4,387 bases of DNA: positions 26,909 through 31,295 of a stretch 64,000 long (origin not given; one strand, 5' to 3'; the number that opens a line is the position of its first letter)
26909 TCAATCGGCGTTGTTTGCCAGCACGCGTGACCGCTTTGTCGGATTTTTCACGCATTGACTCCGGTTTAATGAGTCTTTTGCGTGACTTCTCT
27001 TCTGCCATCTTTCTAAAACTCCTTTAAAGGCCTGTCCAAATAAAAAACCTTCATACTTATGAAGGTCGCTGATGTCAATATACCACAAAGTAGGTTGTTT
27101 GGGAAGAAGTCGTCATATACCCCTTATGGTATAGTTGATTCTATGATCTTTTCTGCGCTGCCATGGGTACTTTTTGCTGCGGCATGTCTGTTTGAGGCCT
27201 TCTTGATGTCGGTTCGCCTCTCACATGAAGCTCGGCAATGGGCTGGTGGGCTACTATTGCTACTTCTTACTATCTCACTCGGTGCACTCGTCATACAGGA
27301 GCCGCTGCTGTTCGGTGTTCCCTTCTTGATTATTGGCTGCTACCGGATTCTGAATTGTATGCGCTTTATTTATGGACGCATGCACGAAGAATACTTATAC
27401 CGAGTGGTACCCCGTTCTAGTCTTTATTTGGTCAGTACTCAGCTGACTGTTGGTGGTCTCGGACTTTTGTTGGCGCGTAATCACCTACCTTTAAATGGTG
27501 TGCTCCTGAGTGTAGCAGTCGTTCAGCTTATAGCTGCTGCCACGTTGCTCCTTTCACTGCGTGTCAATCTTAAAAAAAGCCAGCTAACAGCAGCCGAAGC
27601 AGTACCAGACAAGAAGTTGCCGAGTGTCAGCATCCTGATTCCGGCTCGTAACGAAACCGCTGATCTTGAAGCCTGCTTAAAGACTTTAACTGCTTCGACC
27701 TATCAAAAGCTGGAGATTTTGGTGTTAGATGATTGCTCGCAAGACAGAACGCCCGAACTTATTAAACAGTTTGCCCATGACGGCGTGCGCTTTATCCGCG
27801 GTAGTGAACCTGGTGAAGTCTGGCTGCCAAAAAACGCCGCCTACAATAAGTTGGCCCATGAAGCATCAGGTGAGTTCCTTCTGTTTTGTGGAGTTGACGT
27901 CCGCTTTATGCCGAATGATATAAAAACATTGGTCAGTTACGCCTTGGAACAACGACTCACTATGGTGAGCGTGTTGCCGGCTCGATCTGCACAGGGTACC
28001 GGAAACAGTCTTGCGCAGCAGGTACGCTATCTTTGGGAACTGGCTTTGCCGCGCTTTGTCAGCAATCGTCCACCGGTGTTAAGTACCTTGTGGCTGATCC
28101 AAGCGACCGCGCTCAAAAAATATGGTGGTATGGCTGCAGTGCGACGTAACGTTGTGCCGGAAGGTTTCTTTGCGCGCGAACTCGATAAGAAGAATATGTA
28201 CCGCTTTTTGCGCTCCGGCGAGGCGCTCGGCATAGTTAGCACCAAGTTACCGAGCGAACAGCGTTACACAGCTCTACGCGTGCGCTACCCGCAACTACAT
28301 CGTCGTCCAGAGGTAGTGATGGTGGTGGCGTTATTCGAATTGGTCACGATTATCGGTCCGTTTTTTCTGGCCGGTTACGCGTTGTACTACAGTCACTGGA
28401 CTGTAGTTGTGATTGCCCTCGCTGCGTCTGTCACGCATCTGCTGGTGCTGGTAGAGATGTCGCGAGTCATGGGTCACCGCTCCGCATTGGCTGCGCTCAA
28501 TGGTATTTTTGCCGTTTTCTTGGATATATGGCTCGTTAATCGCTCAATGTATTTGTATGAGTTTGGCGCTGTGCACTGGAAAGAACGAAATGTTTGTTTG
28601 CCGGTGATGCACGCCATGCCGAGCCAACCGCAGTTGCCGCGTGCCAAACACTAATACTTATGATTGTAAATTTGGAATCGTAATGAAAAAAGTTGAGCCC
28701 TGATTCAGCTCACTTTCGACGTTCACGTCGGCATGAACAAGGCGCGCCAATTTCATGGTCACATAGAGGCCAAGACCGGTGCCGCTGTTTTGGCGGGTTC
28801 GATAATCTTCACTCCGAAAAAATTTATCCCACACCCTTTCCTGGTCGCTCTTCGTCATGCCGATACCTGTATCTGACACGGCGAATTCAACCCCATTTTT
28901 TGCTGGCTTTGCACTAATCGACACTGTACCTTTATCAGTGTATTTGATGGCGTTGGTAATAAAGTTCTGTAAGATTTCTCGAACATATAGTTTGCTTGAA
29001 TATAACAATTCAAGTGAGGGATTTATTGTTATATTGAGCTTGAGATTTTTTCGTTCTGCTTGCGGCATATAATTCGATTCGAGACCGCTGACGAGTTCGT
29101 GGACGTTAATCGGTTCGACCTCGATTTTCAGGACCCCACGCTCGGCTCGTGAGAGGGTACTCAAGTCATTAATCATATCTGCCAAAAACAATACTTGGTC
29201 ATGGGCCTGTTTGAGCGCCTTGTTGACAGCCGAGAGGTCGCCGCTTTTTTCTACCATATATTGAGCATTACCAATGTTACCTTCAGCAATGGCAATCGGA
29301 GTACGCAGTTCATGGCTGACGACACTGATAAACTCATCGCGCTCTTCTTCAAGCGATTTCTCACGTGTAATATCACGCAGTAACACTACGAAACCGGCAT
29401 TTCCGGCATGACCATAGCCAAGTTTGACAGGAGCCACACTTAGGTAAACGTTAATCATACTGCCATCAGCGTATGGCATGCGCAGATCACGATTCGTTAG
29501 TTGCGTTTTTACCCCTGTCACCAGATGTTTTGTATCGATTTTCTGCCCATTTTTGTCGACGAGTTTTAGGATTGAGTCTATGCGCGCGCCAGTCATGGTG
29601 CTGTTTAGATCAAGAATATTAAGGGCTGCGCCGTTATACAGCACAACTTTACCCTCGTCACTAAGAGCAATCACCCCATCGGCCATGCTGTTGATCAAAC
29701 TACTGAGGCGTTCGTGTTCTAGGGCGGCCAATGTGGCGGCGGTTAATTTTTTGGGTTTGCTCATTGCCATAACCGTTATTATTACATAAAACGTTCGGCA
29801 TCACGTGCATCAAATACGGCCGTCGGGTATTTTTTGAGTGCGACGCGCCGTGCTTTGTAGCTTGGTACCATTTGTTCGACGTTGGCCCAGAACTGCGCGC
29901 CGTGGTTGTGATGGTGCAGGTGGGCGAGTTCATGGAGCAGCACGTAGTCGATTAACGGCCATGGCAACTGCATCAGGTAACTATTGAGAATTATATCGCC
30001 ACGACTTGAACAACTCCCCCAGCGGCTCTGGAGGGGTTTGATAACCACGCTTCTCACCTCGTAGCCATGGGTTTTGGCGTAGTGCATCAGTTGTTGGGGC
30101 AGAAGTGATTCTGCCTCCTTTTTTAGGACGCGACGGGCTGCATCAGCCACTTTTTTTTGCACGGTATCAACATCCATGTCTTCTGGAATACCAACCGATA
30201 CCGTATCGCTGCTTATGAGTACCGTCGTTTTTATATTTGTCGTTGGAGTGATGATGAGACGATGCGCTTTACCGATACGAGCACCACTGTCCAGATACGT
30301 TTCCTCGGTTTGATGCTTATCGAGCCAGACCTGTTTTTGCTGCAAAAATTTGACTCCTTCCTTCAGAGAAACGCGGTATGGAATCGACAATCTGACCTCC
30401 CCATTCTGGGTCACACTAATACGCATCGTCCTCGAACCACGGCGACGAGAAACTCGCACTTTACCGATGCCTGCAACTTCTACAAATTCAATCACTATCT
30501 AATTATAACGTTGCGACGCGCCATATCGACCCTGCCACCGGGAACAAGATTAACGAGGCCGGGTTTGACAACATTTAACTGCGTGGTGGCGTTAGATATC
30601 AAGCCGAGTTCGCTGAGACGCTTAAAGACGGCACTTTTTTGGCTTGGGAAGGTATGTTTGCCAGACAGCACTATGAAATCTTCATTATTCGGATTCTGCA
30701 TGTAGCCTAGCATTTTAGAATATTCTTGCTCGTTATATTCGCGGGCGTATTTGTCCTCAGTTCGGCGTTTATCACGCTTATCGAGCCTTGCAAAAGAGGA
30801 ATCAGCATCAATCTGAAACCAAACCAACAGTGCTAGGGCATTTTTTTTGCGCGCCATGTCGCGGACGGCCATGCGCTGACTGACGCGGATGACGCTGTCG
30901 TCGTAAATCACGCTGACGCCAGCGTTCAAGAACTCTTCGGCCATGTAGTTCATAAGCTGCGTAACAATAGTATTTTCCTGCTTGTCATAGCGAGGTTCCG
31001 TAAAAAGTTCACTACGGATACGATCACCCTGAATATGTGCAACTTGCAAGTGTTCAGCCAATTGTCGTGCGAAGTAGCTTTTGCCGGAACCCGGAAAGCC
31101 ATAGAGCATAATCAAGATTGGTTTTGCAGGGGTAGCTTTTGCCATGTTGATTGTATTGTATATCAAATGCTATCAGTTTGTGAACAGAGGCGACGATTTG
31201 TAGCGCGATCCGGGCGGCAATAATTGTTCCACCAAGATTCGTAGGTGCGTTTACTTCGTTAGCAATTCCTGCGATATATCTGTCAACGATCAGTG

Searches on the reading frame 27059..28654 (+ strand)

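Call 35: search_protein_families(library=pfam, proteins=[window:27059-28654:+], max_evalue=0.0001)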
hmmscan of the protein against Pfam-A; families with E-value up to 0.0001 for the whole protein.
window:27059-28654:+ (531 aa): 1 family
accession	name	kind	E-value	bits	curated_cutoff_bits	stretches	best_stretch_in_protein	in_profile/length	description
PF00535.33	Glycos_transf_2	-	2.1e-21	77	23.3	1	191-320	1-128/168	Glycosyl transferase family 2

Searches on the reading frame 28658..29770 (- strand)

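Call 35: search_protein_families(library=pfam, proteins=[window:28658-29770:-], max_evalue=0.0001)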
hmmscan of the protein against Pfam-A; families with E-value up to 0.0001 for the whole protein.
window:28658-29770:- (370 aa): 6 families
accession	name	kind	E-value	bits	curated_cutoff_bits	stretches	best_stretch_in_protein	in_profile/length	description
PF02518.31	HATPase_c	-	1.9e-24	86.7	26.4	1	263-367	6-109/111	Histidine kinase-, DNA gyrase B-, and HSP90-like ATPase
PF00512.31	HisKA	-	7.1e-09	36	26.9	1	144-212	2-66/66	His Kinase A (phospho-acceptor) domain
PF13581.12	HATPase_c_2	-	1.3e-05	25.6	27.4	1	255-347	28-114/127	Histidine kinase-like ATPase domain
PF13426.13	PAS_9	-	5.4e-05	23.8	27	0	32-135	3-102/103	PAS domain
PF12860.13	PAS_7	-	7.6e-05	23.3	27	0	26-140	1-113/115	PAS fold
PF13188.13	PAS_8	-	9.7e-05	22.6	21.8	0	20-68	1-47/65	PAS domain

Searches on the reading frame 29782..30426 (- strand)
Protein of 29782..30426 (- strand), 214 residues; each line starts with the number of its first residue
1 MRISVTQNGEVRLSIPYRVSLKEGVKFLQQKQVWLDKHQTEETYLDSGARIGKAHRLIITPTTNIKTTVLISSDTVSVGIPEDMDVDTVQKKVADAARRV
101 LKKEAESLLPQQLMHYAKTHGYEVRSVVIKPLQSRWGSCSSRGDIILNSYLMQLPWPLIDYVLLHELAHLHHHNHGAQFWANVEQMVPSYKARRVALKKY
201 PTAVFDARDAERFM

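Call 35: search_protein_families(library=pfam, proteins=[window:29782-30426:-], max_evalue=0.0001)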
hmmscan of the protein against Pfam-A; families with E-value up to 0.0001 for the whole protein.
window:29782-30426:- (214 aa): 3 families
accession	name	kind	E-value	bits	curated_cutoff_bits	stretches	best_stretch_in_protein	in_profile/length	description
PF01863.23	YgjP-like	-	2.7e-45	155.4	26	1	1-199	3-206/207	YgjP-like, metallopeptidase domain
PF08325.16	WLM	-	1.2e-05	25.9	26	1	154-191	78-115/190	WLM domain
PF10263.15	SprT-like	-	2.2e-05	24.7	25.6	1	125-186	22-95/108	SprT-like family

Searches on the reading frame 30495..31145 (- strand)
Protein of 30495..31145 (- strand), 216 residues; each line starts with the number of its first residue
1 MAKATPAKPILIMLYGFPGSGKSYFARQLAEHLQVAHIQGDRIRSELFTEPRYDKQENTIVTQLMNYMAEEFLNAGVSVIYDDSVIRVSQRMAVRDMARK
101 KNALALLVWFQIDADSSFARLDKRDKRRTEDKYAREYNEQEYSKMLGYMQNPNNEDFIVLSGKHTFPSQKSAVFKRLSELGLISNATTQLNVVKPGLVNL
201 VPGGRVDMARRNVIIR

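Call 35: search_protein_families(library=pfam, proteins=[window:30495-31145:-], max_evalue=0.0001)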
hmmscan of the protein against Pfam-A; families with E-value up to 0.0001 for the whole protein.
window:30495-31145:- (216 aa): 6 families
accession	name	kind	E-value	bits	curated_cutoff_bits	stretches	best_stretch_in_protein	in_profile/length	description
PF13671.12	AAA_33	-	9.5e-22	78.3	27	1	11-132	1-126/143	AAA domain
PF08433.16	KTI12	-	7.3e-09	36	22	1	11-145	3-133/271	Chromatin associated protein KTI12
PF13207.12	AAA_17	-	6.9e-08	33.3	27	1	15-132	1-130/136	AAA domain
PF01583.26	APS_kinase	-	8.5e-08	32.8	21.1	1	9-129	2-122/152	Adenylylsulphate kinase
PF13238.12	AAA_18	-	1.2e-06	29.4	29.4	1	12-140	1-124/128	AAA domain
PF06414.18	Zeta_toxin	-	1.6e-06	28.2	22.3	1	5-128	12-147/199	Zeta toxin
